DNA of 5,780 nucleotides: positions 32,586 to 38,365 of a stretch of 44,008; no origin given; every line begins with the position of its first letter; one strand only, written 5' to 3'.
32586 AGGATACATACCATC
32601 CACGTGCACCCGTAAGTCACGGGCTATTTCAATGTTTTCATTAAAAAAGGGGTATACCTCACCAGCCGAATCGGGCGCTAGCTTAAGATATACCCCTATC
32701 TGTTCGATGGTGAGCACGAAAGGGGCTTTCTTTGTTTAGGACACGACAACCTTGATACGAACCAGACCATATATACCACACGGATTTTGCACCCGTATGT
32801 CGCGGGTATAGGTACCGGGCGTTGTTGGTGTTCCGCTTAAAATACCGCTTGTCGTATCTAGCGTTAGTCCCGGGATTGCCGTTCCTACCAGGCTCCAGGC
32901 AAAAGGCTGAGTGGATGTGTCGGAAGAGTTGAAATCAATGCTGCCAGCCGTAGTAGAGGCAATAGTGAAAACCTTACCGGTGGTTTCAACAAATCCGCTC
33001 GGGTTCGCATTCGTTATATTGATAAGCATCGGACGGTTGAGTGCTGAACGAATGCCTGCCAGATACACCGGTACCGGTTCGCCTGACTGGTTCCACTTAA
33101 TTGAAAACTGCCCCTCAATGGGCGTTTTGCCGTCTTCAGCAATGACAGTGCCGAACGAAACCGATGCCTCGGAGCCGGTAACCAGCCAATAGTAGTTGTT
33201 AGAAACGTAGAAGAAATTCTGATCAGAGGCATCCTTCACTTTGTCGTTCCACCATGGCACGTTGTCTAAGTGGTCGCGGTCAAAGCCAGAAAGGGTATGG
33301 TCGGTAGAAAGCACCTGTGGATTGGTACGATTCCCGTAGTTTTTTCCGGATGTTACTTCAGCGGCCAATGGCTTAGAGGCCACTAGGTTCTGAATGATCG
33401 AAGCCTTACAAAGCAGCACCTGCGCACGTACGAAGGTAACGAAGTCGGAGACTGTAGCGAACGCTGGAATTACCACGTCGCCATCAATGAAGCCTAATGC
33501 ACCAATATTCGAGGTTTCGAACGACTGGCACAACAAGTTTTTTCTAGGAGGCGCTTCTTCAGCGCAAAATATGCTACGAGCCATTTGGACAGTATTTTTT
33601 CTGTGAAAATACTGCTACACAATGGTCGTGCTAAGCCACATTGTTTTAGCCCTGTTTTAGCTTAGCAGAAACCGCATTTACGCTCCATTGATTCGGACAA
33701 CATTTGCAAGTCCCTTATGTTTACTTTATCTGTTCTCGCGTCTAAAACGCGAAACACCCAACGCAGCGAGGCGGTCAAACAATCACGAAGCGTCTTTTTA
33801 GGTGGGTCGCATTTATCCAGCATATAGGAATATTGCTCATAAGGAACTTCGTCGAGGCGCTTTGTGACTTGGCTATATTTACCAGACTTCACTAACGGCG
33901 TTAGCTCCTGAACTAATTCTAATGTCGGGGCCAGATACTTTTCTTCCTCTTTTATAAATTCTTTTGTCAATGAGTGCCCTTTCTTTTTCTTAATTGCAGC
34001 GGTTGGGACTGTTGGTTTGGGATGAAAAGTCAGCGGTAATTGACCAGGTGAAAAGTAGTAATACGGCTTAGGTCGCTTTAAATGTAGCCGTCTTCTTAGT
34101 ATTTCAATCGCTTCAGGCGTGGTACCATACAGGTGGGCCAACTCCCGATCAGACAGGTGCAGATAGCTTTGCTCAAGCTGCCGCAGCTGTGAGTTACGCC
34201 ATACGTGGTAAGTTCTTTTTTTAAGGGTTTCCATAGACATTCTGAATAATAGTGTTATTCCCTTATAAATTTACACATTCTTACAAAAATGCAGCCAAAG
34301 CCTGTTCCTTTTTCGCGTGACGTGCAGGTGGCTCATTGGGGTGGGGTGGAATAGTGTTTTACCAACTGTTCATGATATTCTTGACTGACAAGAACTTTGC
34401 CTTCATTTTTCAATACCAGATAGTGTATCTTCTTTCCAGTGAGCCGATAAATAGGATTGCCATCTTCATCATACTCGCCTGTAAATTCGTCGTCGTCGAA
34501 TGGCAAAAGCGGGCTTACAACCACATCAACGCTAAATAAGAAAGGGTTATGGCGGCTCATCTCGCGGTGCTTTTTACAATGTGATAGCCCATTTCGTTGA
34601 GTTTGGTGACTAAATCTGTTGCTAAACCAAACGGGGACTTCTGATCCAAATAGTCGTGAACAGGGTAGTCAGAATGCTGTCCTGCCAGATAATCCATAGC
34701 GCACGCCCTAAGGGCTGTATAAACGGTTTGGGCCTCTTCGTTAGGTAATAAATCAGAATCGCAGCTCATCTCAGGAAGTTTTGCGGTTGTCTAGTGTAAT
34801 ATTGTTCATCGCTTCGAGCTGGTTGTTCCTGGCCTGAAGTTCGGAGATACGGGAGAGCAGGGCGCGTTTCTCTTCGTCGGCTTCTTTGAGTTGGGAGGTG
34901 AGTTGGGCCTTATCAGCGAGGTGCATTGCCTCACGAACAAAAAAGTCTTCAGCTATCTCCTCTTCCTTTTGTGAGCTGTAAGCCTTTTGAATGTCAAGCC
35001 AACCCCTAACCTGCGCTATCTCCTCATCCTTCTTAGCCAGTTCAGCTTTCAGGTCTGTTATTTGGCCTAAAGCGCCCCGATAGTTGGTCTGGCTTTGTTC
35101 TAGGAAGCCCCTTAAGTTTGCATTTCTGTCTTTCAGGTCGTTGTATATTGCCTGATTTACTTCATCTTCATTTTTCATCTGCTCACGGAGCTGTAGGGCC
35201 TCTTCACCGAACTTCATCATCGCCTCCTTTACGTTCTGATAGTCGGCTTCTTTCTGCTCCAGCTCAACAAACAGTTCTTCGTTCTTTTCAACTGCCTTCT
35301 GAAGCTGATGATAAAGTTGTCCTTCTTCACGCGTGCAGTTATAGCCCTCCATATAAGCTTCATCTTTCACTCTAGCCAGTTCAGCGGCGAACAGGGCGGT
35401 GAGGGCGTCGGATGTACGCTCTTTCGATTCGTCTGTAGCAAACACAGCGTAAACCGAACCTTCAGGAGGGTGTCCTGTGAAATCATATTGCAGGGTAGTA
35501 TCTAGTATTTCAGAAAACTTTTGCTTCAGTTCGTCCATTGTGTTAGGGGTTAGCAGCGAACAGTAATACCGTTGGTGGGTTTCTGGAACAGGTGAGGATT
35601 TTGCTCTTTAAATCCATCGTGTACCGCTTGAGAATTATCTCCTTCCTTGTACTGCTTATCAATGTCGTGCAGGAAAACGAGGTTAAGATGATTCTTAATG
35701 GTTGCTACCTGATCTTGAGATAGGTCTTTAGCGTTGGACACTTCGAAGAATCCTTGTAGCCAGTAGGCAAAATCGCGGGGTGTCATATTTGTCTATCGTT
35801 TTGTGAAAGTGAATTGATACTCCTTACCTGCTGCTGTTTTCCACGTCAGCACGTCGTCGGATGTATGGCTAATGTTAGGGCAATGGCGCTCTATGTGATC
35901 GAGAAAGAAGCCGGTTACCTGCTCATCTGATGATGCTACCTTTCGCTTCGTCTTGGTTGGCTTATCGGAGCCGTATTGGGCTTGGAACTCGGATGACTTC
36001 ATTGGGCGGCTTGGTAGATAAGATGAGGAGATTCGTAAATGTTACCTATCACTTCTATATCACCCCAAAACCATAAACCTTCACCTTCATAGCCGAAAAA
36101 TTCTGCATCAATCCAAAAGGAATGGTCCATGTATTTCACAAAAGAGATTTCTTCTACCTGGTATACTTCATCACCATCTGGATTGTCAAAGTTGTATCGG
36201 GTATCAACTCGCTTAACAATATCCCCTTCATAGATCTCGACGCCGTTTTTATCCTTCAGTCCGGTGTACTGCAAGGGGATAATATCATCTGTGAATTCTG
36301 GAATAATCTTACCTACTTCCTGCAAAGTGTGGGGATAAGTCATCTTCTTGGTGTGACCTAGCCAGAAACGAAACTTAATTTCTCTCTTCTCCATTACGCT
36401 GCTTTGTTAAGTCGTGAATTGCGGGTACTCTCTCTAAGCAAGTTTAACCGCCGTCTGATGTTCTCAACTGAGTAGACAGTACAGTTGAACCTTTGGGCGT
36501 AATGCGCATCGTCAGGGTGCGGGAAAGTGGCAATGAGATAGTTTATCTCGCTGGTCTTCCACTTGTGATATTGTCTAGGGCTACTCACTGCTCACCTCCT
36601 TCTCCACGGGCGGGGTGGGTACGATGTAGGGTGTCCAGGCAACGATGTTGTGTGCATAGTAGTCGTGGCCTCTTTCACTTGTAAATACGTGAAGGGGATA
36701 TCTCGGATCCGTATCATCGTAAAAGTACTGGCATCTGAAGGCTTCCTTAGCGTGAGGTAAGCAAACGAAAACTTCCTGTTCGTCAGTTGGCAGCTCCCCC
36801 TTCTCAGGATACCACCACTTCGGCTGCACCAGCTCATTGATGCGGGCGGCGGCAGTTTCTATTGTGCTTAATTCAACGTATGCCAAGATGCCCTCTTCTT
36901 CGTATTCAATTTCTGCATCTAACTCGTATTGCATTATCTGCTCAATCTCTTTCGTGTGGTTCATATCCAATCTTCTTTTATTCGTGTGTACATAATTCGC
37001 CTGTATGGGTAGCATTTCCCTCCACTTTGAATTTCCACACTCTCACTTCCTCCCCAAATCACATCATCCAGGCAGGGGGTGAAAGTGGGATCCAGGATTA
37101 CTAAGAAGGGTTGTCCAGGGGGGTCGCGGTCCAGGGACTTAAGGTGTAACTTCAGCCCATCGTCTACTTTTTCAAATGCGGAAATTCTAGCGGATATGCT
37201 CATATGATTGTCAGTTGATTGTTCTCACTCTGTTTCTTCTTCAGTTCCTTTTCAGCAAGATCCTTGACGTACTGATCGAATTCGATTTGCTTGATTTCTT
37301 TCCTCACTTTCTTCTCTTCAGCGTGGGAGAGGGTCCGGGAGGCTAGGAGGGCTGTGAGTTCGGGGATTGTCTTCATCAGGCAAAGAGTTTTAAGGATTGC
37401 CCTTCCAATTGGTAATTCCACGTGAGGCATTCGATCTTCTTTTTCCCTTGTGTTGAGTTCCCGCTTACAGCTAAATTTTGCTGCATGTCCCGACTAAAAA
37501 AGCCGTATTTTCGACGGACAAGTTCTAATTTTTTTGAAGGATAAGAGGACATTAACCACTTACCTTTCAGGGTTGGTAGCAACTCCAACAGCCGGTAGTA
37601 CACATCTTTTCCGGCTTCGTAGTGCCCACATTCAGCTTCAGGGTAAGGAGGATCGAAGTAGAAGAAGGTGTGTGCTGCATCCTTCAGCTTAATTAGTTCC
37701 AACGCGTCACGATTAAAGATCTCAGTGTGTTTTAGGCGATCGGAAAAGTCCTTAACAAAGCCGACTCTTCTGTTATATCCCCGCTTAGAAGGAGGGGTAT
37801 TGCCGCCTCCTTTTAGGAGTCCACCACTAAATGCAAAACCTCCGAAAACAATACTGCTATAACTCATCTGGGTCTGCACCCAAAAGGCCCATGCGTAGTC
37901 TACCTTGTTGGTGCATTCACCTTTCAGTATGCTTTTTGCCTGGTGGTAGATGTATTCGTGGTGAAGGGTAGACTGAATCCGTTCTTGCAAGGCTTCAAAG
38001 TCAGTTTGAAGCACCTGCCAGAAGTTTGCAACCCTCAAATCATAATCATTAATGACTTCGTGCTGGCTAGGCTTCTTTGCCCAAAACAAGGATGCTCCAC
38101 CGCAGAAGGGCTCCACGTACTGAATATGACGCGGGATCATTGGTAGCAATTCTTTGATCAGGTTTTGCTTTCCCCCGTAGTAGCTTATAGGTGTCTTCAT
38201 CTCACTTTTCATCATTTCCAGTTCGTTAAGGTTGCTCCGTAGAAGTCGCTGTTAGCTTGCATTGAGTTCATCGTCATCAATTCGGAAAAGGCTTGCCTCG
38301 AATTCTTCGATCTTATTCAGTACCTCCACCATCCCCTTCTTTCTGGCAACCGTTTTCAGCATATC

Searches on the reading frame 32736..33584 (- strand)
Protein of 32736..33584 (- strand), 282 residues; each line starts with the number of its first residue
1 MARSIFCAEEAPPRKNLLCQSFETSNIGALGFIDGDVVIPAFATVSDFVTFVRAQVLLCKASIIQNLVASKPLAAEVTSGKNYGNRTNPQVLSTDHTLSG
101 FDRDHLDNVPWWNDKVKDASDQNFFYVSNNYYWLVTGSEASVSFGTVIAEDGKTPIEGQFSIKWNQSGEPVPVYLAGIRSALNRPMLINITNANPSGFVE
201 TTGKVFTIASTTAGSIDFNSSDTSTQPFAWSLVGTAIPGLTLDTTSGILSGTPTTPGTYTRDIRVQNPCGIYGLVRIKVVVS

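Call 10: search_protein_families(library=pfam, proteins=[window:32736-33584:-], max_evalue=0.001)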
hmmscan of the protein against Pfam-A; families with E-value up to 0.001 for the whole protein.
window:32736-33584:- (282 aa): 1 family
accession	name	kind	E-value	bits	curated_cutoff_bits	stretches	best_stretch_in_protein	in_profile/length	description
PF05345.18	He_PIG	-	6.9e-07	30.1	24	1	192-270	4-84/96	Putative Ig domain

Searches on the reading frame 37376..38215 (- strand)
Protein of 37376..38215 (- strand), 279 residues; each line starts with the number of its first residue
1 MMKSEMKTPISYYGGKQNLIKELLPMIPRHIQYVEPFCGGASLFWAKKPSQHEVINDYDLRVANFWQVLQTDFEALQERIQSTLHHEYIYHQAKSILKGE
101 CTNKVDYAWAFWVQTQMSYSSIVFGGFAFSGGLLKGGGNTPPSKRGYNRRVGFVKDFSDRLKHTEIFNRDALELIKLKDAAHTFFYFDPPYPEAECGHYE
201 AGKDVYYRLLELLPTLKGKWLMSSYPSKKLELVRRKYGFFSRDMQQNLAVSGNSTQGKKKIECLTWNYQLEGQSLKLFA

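Call 10: search_protein_families(library=pfam, proteins=[window:37376-38215:-], max_evalue=0.001)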
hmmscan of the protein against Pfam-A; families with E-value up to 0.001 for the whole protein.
window:37376-38215:- (279 aa): 1 family
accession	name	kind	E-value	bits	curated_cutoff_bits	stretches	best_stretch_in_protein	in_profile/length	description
PF02086.21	MethyltransfD12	-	8e-20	72.1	22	1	12-193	1-187/253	D12 class N6 adenine-specific DNA methyltransferase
